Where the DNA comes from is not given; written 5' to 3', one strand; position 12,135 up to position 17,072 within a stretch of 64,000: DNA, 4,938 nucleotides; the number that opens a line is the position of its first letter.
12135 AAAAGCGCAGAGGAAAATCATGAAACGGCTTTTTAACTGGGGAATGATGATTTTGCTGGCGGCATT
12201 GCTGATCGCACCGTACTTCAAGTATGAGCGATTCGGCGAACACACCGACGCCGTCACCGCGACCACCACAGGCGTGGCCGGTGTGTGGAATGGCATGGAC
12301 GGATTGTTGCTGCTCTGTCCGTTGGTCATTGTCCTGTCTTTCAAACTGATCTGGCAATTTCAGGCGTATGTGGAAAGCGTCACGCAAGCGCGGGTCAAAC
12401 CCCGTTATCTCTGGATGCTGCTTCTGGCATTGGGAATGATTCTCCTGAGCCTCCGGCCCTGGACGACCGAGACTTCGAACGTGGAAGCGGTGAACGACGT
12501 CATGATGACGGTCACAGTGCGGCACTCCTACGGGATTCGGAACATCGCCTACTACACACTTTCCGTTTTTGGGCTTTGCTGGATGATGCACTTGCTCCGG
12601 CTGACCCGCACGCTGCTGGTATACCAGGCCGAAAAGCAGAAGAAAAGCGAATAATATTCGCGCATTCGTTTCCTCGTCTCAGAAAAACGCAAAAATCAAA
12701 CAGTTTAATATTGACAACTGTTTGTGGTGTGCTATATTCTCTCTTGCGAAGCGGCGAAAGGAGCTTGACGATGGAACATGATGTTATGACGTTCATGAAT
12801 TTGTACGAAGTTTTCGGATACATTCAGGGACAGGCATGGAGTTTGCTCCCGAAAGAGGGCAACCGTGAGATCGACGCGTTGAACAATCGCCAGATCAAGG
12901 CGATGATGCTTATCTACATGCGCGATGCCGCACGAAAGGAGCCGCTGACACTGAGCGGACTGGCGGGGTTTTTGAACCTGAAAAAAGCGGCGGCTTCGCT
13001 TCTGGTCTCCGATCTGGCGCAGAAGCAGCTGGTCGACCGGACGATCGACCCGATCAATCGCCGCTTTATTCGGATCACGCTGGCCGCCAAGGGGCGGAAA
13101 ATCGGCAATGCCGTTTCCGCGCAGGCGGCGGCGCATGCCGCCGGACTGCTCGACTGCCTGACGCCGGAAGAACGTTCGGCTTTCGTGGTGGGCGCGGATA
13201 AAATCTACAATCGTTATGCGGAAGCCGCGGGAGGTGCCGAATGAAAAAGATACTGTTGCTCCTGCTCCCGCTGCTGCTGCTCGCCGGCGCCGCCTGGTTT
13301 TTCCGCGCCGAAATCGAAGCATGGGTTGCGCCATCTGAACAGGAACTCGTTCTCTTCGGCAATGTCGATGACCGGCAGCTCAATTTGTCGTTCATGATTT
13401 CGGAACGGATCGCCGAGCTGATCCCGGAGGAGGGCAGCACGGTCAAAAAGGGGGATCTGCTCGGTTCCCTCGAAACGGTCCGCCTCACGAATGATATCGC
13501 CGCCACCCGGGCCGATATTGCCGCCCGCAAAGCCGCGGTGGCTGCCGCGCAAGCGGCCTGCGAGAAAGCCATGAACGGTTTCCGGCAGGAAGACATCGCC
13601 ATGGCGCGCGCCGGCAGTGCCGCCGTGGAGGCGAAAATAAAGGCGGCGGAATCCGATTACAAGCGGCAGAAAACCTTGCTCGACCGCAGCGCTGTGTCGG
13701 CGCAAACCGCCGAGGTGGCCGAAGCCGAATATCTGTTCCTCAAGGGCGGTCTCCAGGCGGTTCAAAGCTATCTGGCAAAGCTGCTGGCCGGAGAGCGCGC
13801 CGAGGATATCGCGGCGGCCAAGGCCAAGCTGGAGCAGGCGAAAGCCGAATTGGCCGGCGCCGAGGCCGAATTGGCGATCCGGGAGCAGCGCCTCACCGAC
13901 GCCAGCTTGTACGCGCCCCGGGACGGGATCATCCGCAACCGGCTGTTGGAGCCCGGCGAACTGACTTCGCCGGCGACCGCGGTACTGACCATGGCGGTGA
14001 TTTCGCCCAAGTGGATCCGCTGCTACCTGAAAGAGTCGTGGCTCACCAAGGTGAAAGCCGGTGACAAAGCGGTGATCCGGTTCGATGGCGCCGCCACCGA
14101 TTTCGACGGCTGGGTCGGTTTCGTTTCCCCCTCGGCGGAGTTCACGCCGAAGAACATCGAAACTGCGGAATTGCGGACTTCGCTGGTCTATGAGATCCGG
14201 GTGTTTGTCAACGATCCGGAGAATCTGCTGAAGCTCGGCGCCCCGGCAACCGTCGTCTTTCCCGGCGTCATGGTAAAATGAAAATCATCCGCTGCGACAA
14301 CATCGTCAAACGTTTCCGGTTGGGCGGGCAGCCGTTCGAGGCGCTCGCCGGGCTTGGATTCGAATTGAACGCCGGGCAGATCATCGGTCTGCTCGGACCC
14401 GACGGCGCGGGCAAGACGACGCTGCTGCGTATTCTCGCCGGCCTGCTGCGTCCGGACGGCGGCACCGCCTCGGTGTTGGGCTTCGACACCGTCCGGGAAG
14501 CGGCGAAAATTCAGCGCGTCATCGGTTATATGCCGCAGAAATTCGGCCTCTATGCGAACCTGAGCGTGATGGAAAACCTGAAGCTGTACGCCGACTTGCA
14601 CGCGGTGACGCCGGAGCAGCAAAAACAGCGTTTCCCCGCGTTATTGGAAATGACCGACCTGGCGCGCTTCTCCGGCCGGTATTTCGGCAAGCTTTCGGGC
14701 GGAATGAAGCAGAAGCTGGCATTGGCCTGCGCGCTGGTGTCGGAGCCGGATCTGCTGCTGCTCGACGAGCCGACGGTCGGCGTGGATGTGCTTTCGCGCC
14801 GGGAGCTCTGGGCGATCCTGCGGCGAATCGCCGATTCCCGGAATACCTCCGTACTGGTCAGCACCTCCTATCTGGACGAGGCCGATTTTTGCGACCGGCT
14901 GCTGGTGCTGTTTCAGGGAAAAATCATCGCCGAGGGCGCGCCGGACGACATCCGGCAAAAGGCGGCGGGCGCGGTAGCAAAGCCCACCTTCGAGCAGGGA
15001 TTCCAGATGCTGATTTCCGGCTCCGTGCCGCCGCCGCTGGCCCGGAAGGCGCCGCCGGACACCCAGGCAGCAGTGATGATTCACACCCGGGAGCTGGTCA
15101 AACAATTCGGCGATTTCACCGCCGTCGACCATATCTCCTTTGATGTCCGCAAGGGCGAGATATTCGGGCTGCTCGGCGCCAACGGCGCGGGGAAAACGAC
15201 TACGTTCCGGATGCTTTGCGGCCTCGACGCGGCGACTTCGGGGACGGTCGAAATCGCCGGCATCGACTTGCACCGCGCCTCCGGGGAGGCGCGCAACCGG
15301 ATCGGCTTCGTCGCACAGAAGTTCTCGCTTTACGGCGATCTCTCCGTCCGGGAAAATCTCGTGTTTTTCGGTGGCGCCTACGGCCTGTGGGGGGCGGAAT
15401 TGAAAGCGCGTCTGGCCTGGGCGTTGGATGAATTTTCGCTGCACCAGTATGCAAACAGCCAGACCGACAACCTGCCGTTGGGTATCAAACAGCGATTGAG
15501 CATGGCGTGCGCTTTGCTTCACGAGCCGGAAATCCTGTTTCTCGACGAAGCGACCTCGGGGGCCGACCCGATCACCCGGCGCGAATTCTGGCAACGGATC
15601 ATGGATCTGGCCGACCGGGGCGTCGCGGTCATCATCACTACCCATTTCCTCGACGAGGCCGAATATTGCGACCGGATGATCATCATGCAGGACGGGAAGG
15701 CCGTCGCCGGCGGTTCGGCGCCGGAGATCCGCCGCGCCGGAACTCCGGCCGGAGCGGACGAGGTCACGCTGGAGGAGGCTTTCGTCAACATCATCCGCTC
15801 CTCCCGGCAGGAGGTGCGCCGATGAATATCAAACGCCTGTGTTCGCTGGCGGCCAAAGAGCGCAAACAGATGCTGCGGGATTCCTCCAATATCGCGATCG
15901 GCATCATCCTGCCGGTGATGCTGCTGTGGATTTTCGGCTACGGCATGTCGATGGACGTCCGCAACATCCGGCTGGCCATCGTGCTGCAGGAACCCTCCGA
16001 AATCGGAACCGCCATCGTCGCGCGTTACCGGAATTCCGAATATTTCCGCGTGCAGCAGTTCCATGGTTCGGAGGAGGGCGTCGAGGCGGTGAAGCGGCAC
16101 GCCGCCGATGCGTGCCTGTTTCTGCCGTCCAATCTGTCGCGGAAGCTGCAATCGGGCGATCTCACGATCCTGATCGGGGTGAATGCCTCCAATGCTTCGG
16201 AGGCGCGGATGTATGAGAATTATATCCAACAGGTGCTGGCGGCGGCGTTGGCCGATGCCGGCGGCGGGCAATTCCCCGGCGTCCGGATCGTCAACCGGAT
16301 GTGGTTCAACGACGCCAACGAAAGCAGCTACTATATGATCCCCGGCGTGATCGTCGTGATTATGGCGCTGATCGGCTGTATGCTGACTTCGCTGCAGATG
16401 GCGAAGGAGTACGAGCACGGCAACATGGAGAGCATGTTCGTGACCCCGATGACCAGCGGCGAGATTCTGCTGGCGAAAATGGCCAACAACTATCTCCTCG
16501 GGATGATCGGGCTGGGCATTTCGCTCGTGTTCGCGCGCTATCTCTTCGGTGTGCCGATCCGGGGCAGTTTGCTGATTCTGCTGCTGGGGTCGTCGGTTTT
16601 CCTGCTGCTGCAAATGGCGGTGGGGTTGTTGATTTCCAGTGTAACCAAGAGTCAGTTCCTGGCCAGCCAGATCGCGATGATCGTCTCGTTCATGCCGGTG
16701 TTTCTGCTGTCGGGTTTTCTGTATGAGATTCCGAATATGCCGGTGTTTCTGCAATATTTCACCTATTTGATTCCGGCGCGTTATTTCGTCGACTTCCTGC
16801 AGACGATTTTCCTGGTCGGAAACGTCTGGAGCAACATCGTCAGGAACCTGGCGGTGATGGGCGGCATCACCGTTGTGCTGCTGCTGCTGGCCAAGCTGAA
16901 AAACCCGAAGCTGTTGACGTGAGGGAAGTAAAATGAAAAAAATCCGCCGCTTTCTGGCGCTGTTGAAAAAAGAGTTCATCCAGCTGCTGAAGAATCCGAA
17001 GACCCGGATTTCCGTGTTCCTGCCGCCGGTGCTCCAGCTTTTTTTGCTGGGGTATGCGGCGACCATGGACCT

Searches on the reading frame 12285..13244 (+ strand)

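Call 45: search_protein_families(library=pfam, proteins=[window:12285-13244:+], max_evalue=0.0001)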
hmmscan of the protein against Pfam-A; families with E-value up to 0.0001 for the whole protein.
window:12285-13244:+ (319 aa): 1 family
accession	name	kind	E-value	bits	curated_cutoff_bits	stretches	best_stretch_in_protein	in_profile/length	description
PF01047.28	MarR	-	7.7e-07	29.3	24.6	1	212-260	9-57/59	MarR family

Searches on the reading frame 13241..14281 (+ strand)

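Call 45: search_protein_families(library=pfam, proteins=[window:13241-14281:+], max_evalue=0.0001)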
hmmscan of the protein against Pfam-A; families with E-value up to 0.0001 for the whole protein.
window:13241-14281:+ (346 aa): 2 families
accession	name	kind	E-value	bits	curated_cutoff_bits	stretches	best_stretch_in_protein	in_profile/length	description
PF16576.10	HlyD_D23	-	2e-12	47.3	30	1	172-301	58-190/214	Barrel-sandwich domain of CusB or HlyD membrane-fusion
PF13437.12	HlyD_3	-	1.7e-11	45.3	22.2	1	223-303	2-84/106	HlyD family secretion protein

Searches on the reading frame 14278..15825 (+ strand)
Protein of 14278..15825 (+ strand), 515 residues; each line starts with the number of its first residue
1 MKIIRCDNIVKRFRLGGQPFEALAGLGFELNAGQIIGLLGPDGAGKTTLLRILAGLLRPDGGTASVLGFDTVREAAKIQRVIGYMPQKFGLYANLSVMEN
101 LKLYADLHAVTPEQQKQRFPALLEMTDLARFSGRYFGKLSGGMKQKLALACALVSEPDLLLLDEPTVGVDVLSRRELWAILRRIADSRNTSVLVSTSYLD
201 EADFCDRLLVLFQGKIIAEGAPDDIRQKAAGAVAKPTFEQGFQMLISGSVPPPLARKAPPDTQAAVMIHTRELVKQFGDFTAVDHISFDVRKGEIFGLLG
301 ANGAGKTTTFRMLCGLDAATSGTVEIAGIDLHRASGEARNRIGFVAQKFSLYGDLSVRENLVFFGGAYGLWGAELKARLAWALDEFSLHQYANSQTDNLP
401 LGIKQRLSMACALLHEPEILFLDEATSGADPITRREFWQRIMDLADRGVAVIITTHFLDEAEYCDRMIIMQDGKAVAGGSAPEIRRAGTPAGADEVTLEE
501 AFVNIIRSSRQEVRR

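Call 45: search_protein_families(library=pfam, proteins=[window:14278-15825:+], max_evalue=0.0001)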
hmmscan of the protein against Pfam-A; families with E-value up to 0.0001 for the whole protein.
window:14278-15825:+ (515 aa): 8 families
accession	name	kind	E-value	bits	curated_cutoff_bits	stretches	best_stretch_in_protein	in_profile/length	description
PF00005.33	ABC_tran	-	6.2e-64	215.1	25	2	25-166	3-136/137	ABC transporter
PF13304.12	AAA_21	-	1.3e-16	62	27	0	136-196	235-297/304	AAA domain, putative AbiEii toxin, Type IV TA system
PF00448.28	SRP54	-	1.3e-07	31.9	22.7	0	35-79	3-47/196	SRP54-type protein, GTPase domain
PF13476.12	AAA_23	-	6.4e-06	27.4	27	0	277-314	7-40/201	AAA domain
PF13604.12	AAA_30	-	9.3e-06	25.9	27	0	34-76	19-60/191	AAA domain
PF13401.12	AAA_22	-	1.9e-05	25.4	27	0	34-192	6-118/130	AAA domain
PF00004.35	AAA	-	3.4e-05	24.7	21.2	0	38-58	3-23/131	ATPase family associated with various cellular activities (AAA)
PF13558.12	SbcC_Walker_B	-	8.7e-05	23.1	27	0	414-436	61-83/90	SbcC/RAD50-like, Walker B motif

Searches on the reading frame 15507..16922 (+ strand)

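Call 45: search_protein_families(library=pfam, proteins=[window:15507-16922:+], max_evalue=0.0001)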
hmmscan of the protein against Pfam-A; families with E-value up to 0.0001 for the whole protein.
window:15507-16922:+ (471 aa): 3 families
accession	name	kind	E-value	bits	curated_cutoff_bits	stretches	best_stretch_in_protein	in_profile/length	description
PF12698.13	ABC2_membrane_3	-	8e-43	147.3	31.6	1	130-462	9-345/347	ABC-2 family transporter protein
PF01061.29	ABC2_membrane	-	6.1e-24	85.2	26.9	1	269-435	43-210/211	ABC-2 type transporter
PF12679.13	ABC2_membrane_2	-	8.5e-15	55.2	27.2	1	114-462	3-274/283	ABC-2 family transporter protein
